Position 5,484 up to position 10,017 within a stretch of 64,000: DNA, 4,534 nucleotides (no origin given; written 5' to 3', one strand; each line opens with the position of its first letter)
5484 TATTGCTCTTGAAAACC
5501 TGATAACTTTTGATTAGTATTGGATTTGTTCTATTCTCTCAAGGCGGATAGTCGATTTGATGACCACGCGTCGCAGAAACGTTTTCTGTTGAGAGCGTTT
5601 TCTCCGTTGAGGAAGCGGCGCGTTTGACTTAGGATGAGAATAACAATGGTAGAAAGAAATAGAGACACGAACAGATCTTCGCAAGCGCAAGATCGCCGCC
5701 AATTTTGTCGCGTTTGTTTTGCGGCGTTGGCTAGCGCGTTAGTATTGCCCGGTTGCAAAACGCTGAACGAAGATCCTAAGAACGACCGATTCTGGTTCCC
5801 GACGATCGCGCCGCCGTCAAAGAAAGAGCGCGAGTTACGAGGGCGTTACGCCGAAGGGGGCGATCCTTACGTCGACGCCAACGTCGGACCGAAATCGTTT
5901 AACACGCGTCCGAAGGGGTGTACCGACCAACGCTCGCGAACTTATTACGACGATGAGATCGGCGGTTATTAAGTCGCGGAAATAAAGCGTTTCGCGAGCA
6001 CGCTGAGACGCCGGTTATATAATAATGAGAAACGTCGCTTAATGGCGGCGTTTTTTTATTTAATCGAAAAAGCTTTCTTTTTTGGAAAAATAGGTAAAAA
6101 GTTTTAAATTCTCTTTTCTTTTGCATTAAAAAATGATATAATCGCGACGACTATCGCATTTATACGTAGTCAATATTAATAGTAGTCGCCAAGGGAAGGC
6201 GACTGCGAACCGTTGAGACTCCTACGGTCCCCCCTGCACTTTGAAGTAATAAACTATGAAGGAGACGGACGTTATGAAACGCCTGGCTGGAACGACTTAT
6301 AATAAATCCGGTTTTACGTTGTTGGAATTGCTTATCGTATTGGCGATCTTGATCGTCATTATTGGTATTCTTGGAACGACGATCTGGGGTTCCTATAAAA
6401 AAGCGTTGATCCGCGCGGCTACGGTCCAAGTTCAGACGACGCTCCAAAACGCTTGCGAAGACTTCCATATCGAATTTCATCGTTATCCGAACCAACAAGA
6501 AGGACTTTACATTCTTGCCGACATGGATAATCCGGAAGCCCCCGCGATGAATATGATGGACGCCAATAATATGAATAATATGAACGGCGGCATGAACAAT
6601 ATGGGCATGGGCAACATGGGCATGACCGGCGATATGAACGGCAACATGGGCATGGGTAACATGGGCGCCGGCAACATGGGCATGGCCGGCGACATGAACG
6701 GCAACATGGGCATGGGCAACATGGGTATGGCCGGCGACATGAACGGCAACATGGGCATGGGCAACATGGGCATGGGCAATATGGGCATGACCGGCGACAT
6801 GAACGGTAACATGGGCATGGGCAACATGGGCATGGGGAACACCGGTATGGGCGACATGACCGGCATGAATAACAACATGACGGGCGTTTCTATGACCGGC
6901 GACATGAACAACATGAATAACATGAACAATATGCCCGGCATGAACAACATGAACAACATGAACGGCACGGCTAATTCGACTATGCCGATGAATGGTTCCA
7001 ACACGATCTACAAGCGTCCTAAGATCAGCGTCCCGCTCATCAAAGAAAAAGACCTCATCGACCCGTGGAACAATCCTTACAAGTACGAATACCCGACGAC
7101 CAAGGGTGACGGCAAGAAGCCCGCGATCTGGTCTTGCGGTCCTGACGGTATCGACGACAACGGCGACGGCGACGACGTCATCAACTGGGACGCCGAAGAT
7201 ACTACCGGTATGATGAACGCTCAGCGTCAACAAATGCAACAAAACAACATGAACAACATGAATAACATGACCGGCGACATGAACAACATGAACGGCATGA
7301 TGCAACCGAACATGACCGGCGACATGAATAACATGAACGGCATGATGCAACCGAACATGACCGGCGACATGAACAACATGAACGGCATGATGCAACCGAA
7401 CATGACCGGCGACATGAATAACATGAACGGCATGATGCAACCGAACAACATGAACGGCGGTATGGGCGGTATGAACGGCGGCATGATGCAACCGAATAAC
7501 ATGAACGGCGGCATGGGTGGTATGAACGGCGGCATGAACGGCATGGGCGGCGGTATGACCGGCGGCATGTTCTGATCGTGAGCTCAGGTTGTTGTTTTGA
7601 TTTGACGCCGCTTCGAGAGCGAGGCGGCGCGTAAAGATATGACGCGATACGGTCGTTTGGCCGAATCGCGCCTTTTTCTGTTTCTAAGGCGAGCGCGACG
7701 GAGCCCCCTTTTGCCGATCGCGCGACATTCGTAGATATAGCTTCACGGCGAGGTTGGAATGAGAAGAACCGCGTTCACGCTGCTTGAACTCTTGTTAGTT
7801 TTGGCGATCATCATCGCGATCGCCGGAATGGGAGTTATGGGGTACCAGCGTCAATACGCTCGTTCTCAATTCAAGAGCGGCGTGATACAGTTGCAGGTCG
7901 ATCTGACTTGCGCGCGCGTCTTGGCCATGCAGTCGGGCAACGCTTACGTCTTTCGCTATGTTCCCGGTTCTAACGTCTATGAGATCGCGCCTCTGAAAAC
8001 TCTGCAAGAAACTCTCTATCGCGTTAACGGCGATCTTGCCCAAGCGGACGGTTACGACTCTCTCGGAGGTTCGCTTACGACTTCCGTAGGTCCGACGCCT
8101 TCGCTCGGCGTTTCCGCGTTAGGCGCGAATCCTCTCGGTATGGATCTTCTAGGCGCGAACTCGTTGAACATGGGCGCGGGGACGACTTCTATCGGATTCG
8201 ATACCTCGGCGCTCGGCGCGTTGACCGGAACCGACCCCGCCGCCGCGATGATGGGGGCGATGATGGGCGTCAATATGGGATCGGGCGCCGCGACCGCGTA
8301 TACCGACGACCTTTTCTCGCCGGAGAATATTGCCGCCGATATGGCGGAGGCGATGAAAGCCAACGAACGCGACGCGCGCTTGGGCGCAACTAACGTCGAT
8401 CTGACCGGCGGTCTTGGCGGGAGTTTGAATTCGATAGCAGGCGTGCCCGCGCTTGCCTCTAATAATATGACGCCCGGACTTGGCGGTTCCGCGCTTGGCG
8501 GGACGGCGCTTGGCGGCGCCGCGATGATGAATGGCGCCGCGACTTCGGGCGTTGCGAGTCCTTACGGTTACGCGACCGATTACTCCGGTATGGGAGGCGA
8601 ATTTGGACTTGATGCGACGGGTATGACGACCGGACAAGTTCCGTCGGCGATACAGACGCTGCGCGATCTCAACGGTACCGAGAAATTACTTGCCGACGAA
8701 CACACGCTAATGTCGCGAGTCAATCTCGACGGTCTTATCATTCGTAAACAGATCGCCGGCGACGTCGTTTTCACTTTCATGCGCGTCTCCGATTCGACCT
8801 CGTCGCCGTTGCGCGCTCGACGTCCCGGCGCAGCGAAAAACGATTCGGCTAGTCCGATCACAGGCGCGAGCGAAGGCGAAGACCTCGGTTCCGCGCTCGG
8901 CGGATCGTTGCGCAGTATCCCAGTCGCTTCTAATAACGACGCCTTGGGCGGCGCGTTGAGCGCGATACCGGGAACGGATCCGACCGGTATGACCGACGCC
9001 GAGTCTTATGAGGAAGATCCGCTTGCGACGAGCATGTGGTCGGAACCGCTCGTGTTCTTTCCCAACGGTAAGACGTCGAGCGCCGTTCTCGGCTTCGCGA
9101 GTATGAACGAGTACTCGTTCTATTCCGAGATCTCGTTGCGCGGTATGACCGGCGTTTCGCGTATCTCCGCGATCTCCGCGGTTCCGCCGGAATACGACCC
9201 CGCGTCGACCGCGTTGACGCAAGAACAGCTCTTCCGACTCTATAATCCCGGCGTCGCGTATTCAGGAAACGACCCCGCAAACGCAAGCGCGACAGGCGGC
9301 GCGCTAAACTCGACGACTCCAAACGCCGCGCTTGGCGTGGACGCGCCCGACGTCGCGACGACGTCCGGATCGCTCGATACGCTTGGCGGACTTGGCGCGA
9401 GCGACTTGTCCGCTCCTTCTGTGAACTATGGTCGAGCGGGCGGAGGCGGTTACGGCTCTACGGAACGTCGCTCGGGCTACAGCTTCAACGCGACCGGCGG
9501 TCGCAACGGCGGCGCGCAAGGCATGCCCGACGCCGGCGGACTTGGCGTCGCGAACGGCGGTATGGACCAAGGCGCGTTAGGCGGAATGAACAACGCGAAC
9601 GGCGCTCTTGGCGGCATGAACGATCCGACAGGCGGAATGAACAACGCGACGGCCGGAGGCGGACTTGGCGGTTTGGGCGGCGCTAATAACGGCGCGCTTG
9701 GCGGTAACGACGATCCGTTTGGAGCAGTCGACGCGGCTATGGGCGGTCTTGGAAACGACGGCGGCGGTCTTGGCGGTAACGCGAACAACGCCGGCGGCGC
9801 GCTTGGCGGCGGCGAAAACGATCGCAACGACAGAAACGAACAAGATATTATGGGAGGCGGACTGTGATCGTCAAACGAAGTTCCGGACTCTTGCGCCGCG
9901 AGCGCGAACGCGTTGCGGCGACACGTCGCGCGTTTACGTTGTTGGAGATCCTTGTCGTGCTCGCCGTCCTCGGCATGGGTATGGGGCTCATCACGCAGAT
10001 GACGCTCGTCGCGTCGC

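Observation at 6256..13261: GspG-H-I-J-like pseudopilin operon with extreme low-complexity expansions and no other T2SS components nearby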

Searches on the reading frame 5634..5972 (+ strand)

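Call 8: search_protein_families(library=pfam, proteins=[window:5634-5972:+], max_evalue=0.1)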
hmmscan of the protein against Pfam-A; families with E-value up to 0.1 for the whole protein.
window:5634-5972:+ (112 aa): 0 families

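Call 9: search_protein_families(library=ncbifam, proteins=[window:5634-5972:+], max_evalue=0.1)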
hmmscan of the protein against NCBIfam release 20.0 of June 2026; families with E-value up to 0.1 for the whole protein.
window:5634-5972:+ (112 aa): 1 family
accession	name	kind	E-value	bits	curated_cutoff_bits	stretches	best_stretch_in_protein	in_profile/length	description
NF005974.0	PRK08061.1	equivalog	0.0069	16.5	77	1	21-42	36-57/61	type Z 30S ribosomal protein S14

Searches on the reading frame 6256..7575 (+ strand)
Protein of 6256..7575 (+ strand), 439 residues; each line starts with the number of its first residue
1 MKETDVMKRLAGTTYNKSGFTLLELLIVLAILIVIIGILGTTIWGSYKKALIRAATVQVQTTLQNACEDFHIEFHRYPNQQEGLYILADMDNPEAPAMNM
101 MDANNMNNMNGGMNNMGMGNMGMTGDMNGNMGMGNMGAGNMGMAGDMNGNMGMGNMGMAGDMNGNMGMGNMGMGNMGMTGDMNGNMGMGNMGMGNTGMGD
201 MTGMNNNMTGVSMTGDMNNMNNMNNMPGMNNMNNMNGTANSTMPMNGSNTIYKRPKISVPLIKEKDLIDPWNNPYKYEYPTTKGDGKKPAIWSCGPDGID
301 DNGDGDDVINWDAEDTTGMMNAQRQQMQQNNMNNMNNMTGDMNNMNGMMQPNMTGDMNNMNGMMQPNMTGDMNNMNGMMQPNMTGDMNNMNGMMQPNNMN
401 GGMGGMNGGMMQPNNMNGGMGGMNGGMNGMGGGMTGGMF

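Call 8: search_protein_families(library=pfam, proteins=[window:6256-7575:+], max_evalue=0.1)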
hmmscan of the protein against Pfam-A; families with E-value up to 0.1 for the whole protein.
window:6256-7575:+ (439 aa): 3 families
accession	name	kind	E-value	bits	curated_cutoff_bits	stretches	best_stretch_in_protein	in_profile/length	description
PF08334.16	T2SSG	-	5.8e-12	46.1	21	2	258-311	57-108/108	Type II secretion system (T2SS), protein G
PF07963.17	N_methyl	-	3.4e-06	26.8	21.2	1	16-39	3-26/27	Prokaryotic N-terminal methylation motif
PF08226.16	DUF1720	-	3.6e-05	24.5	21.4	1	316-385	5-74/75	Domain of unknown function (DUF1720)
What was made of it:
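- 6544..7005 (+): Met/Asn/Gly-rich low-complexity insertion in the alpha-beta loop of G (about residues 97-250 of the ORF). In-frame tandem repeats of 15-105 nt. The Pfam T2SSG profile is interrupted: its positions 57-108 align to residues 258-311 of G, after the low-complexity block (call 8).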

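Call 9: search_protein_families(library=ncbifam, proteins=[window:6256-7575:+], max_evalue=0.1)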
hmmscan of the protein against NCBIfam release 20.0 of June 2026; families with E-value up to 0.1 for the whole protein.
window:6256-7575:+ (439 aa): 9 families
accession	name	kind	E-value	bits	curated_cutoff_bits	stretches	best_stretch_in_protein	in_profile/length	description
TIGR01710.1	typeII_sec_gspG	equivalog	5.3e-18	65.4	88.85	2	18-92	1-74/134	type II secretion system major pseudopilin GspG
NF007800.0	PRK10506.1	equivalog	4.7e-05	23.3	158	1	15-64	6-55/163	prepilin peptidase-dependent protein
NF041013.1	T4P_ComGE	equivalog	6.6e-05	22.9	49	1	16-68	2-54/83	competence type IV pilus minor pilin ComGE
TIGR01708.2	typeII_sec_gspH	equivalog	0.00021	21.3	80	1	18-66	2-50/169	type II secretion system minor pseudopilin GspH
TIGR02532.1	IV_pilin_GFxxxE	domain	0.002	17.9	16.3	1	18-32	2-16/24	prepilin-type N-terminal cleavage/methylation domain-containing protein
NF041002.1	pilin_ComGF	equivalog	0.0028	17.9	80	1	18-76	2-58/139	competence type IV pilus minor pilin ComGF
NF040982.1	ComGD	equivalog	0.0035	17.7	70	1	18-49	2-33/139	competence type IV pilus minor pilin ComGD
NF007862.0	PRK10574.1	equivalog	0.0048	17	138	1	16-60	3-43/145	prepilin peptidase-dependent pilin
NF040999.1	pilin_ComGC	equivalog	0.0098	16.1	75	1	18-36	2-20/84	competence type IV pilus major pilin ComGC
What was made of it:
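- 6274..7575 (+): gspG-like major pseudopilin. The ORF opens at 6256, and the likely start is ATG 6274. The predicted cleavage site is G|F at 6310-6315. Pfam T2SSG 5.8e-12 in two stretches; TIGR01710 5.3e-18, below its cut-off (calls 8, 9).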

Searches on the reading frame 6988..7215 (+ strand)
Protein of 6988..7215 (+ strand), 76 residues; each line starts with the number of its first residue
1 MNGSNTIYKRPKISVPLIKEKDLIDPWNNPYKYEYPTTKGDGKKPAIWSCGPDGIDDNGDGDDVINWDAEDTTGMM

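Call 92: search_protein_representatives(protein=window:6988-7215:+)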
Query: 76 residues. Proteins with E-value up to 0.001 (for the whole library): 460; up to 1e-10: 11; up to 1e-30: 0. The best 150 are listed.
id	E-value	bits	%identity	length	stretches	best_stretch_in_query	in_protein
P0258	3.2e-30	119.8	72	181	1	2-75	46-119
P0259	2.3e-29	117.1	68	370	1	1-76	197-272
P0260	9.9e-29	115.1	73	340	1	9-75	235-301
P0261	3.3e-28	113.4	67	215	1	6-75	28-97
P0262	3.6e-28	113.3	74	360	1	8-76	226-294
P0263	5.3e-18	80.8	49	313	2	23-68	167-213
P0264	8.4e-16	73.8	55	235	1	10-73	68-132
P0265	1.2e-11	60.6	43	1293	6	28-57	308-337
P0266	1.3e-11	60.5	62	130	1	23-72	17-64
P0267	1.9e-11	59.9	61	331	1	21-69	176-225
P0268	2.0e-11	59.8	34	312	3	14-53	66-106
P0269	1.2e-10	57.3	42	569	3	11-70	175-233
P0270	1.6e-10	56.9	62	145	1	24-70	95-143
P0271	1.9e-10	56.7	61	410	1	24-72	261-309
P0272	1.8e-09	53.6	51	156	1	15-71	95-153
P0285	1.5e-08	50.6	66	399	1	24-69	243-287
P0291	3.8e-08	49.3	61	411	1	25-70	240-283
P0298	6.5e-08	48.6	50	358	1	8-71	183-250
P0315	2.2e-07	46.9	56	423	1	24-70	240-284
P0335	8.0e-07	45.1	59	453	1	25-72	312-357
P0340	1.1e-06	44.7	51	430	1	16-73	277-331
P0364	2.2e-06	43.7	61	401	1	25-72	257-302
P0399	9.6e-06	41.7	58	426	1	24-68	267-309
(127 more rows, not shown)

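Call 97: list_cluster_members(proteins=[P0271, P0285, P0291, P0315, P0335, P0340, P0364, P0399, P0298, P0267])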
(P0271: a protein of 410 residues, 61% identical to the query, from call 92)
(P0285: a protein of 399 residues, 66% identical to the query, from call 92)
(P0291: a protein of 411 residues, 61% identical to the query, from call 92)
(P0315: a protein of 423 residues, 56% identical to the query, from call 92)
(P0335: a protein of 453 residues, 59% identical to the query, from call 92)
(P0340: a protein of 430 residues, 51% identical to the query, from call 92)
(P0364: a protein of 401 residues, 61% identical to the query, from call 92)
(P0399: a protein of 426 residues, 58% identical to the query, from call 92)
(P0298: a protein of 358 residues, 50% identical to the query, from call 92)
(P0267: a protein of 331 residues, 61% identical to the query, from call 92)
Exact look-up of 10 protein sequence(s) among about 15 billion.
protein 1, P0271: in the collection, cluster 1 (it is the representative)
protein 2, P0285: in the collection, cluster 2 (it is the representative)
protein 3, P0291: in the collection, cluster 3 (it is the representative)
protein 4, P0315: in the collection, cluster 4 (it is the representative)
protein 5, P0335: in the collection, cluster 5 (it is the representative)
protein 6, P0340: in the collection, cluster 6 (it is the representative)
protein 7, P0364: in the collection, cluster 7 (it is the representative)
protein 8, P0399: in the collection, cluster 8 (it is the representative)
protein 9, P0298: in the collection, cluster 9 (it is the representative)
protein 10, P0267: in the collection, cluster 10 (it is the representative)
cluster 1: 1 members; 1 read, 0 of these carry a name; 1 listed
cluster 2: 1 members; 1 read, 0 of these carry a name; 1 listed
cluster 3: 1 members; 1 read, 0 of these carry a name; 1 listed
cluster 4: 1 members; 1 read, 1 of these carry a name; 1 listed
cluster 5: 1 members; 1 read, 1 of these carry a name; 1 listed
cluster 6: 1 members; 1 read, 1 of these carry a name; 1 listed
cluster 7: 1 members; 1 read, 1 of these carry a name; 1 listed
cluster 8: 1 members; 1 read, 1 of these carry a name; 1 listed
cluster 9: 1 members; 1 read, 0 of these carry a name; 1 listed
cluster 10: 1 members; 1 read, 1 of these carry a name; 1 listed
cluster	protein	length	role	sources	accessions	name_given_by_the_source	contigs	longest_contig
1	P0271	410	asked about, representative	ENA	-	-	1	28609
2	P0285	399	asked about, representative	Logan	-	-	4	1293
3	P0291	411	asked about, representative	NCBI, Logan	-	-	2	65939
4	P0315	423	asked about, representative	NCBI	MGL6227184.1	MAG: type II secretion system protein GspG [Thermoguttaceae bacterium]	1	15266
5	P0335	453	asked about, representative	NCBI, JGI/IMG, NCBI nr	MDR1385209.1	MAG: type II secretion system protein GspG [Planctomycetaceae bacterium] | general secretion pathway protein G | type II secretion system protein GspG [Planctomycetaceae bacterium]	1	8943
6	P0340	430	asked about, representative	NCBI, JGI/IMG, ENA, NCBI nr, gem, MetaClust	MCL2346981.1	MAG: type II secretion system protein GspG [Planctomycetaceae bacterium] | type II secretion system protein GspG [Planctomycetaceae bacterium] | \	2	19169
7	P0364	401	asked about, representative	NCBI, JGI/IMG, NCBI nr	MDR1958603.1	MAG: type II secretion system protein GspG [Planctomycetaceae bacterium] | prepilin-type N-terminal cleavage/methylation domain-containing protein | type II secretion system protein GspG [Planctomycetaceae bacterium]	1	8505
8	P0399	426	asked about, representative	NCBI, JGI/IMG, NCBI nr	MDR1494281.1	MAG: type II secretion system protein GspG [Planctomycetaceae bacterium] | type II secretion system protein G | type II secretion system protein GspG [Planctomycetaceae bacterium]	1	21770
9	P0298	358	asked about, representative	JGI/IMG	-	-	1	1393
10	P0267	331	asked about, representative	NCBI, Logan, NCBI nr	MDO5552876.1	MAG: type II secretion system protein GspG [Planctomycetia bacterium] | type II secretion system protein GspG [Planctomycetia bacterium]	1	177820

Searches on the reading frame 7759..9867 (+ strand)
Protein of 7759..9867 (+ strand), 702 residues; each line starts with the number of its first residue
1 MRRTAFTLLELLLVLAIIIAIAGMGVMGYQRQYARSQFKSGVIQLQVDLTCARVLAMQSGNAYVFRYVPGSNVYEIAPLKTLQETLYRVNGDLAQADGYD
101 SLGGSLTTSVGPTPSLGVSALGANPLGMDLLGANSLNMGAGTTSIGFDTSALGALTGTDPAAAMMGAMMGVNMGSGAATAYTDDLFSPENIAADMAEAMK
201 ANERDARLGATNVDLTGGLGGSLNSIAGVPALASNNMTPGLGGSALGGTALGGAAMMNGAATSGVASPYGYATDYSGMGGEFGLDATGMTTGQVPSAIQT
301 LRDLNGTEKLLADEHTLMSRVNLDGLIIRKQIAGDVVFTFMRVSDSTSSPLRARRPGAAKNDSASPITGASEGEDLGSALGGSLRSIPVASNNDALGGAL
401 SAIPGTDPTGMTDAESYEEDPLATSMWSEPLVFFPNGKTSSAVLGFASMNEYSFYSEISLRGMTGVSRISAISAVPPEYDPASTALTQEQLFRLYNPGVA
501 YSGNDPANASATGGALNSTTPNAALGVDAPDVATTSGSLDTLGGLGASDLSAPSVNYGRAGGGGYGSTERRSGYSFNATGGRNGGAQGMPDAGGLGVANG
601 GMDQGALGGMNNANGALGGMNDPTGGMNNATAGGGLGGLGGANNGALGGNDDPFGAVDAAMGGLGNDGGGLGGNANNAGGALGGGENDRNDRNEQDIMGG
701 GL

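Call 8: search_protein_families(library=pfam, proteins=[window:7759-9867:+], max_evalue=0.1)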
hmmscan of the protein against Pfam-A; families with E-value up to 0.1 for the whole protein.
window:7759-9867:+ (702 aa): 1 family
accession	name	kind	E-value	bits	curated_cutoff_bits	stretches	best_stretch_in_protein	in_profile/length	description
PF07963.17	N_methyl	-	0.044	13.8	21.2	1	2-24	3-25/27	Prokaryotic N-terminal methylation motif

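Call 9: search_protein_families(library=ncbifam, proteins=[window:7759-9867:+], max_evalue=0.1)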
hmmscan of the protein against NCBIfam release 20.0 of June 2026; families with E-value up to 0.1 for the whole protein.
window:7759-9867:+ (702 aa): 7 families
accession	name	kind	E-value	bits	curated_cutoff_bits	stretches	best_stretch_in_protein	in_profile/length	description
NF040982.1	ComGD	equivalog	5.3e-06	26.9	70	1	4-86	2-84/139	competence type IV pilus minor pilin ComGD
TIGR01708.2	typeII_sec_gspH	equivalog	0.00012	22.1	80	1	6-63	4-61/169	type II secretion system minor pseudopilin GspH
NF047827.1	T3SSXpsH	equivalog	0.00072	19.4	160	1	6-74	3-71/145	type II secretion system protein XpsH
NF007800.0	PRK10506.1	equivalog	0.0016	18.3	158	1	3-57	8-62/163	prepilin peptidase-dependent protein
TIGR02596.1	TIGR02596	subfamily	0.0021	18.2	70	1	6-59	1-54/196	Verru_Chthon cassette protein D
NF007862.0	PRK10574.1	equivalog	0.0071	16.5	138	1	2-35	3-35/145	prepilin peptidase-dependent pilin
TIGR02532.1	IV_pilin_GFxxxE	domain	0.057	13.3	16.3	0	5-18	3-16/24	prepilin-type N-terminal cleavage/methylation domain-containing protein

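Call 38: search_solved_structures(query=A2, max_evalue=10)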
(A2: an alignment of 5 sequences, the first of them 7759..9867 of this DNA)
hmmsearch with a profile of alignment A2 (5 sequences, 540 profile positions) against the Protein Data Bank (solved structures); distinct sequences matched with E-value up to 10: 16.
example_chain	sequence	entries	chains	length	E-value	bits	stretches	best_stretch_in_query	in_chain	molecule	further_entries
1oqw_A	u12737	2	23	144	0.00018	24.1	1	6-39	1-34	Fimbrial protein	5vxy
8tum_e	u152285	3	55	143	0.0002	23.9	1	6-37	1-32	Type IV major pilin protein PilA | Pilin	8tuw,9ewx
3sok_A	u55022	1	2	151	0.00033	23.2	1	6-42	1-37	Fimbrial protein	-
7tgg_A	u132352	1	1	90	0.00087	21.8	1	2-29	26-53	Geopilin domain 1 protein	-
8tj2_C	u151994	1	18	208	0.0014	21.1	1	6-41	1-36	Type IV major pilin protein PilA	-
8tob_GA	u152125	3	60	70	0.0021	20.5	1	7-38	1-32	Fimbrial protein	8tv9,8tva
9egp_A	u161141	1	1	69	0.0021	20.5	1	3-30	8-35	Geopilin domain 1 protein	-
8p3b_A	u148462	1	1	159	0.0029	20.1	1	6-42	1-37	Fimbrial protein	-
6gv9_A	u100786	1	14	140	0.0031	19.9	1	6-35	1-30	Prepilin peptidase-dependent protein D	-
1ay2_A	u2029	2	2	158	0.0032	19.9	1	6-42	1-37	TYPE 4 PILIN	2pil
5kua_A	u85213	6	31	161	0.0033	19.9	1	6-41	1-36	pilin | Neisseria meningitidis PilE variant SB-GATDH | Neisseria meningitidis PilE, SB-DATDH variant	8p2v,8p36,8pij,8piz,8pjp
2hi2_A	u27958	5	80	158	0.0034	19.8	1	6-41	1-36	Fimbrial protein | PilA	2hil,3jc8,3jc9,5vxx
9laa_A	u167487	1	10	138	0.0083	18.6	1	4-36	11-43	Type IV pilin protein PilA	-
2m7g_A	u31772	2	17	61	0.023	17.1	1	6-30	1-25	Geopilin domain 1 protein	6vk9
6xxd_A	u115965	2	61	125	0.069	15.5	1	6-42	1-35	PilA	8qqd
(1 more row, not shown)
